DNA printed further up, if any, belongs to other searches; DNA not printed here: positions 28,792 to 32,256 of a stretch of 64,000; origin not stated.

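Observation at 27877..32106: Giant Mrr-like nuclease + NACHT/STAND NTPase gene with an uncharacterised aromatic-rich C-terminal module: candidate undescribed defence system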

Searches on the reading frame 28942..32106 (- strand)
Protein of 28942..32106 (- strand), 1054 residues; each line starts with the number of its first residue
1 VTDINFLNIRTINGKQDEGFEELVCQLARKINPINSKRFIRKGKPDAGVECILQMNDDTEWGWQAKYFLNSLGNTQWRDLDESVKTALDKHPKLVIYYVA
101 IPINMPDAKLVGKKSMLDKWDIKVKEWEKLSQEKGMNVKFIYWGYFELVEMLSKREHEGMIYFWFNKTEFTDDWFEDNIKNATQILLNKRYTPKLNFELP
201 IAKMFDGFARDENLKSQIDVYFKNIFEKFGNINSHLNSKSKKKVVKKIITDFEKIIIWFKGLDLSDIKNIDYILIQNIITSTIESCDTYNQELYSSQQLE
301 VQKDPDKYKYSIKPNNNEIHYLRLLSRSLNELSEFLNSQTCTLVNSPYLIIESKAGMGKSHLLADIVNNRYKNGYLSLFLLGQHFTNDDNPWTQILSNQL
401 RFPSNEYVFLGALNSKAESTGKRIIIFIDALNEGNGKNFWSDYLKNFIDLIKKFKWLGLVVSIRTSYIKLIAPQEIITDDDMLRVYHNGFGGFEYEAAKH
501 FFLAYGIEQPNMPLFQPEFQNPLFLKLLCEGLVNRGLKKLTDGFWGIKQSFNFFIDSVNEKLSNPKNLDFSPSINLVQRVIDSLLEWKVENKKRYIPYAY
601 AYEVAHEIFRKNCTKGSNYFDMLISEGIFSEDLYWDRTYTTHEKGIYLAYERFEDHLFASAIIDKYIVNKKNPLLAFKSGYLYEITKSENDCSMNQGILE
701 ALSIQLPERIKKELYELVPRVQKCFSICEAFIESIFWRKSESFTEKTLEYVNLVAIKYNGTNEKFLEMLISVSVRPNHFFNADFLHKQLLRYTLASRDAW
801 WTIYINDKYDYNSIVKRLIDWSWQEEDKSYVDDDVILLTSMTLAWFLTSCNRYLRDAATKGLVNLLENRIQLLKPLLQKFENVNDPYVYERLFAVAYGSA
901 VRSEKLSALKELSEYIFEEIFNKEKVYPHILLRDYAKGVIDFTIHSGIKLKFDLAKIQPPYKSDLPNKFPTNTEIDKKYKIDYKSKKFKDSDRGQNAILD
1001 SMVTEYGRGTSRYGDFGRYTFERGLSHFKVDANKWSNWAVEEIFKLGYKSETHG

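Call 4: search_protein_families(library=pfam, proteins=[window:28942-32106:-], max_evalue=0.1)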
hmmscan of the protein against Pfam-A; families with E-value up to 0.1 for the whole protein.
window:28942-32106:- (1054 aa): 1 family
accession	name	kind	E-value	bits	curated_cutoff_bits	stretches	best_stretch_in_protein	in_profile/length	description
PF24883.2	NPHP3_N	-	0.0068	17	24.8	0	345-393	21-65/164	Nephrocystin 3, N-terminal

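Call 5: search_protein_families(library=padloc, proteins=[window:28942-32106:-], max_evalue=0.1)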
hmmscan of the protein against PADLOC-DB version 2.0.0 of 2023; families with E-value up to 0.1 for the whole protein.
window:28942-32106:- (1054 aa): 6 families
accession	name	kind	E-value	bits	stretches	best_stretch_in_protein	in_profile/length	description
PDLC02164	Avs2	-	0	1152.2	1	2-1029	2-1004/1504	-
PDLC02162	Avs2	-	0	1059.4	1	3-1053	2-1024/1379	-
PDLC02165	Avs2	-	7.6e-235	780.7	1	139-1030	6-895/1375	-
PDLC02161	Avs2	-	9.4e-196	651.3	1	5-1026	2-1003/1499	-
PDLC02163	Avs2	-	1.9e-190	633.6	1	139-1029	203-1091/1576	-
PDLC02166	Avs2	-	9.4e-149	495.2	1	3-1025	4-983/1498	-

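Call 7: search_solved_structures(query=window:28942-32106:-, max_evalue=1, show_alignments=2)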
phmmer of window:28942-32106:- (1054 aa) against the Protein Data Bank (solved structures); distinct sequences matched with E-value up to 1: 1.
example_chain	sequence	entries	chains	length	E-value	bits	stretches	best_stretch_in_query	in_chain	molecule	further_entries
9o4e_A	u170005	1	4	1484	2.6e-174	585.4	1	170-980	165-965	AVAST type 2 anti-phage system protein Avs2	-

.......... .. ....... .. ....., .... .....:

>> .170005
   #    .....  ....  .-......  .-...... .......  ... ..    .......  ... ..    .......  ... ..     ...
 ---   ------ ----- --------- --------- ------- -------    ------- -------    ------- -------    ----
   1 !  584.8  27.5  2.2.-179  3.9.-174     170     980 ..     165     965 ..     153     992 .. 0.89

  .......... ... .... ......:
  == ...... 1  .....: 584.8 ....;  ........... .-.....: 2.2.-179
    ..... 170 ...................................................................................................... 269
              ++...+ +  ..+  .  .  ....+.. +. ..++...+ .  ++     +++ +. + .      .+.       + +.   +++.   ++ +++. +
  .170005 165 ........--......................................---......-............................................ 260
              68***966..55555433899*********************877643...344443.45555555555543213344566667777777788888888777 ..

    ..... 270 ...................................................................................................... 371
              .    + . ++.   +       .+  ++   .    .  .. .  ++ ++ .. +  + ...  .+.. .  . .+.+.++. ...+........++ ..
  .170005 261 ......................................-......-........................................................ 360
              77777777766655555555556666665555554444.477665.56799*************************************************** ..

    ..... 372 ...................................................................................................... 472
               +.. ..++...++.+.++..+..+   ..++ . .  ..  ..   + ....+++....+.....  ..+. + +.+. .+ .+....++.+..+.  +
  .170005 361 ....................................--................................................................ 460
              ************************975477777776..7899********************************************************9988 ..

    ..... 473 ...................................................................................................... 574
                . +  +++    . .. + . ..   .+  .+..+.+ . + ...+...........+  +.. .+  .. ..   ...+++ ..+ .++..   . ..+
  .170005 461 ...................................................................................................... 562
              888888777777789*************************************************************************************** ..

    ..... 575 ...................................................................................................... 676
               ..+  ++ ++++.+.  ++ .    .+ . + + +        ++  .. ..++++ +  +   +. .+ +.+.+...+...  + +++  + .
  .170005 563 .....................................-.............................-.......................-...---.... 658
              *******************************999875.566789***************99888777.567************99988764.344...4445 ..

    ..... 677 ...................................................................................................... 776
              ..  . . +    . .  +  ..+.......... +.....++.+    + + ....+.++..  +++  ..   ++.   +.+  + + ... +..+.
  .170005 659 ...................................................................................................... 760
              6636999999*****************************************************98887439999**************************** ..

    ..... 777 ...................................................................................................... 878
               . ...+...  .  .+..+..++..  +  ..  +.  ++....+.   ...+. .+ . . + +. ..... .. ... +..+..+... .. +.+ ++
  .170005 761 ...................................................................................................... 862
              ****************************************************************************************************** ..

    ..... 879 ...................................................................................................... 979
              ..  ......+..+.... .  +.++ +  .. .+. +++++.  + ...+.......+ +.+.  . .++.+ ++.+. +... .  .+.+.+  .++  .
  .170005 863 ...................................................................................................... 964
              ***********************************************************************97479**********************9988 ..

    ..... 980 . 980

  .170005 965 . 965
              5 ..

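Call 8: search_protein_families(library=ncbifam, proteins=[window:28942-32106:-], max_evalue=0.1)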
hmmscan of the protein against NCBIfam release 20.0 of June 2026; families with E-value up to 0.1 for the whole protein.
window:28942-32106:- (1054 aa): 1 family
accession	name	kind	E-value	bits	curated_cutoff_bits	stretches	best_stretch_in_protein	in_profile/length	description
NF041813.1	Avs2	equivalog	3.8e-290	966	1000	1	189-1028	6-832/1317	AVAST type 2 anti-phage system protein Avs2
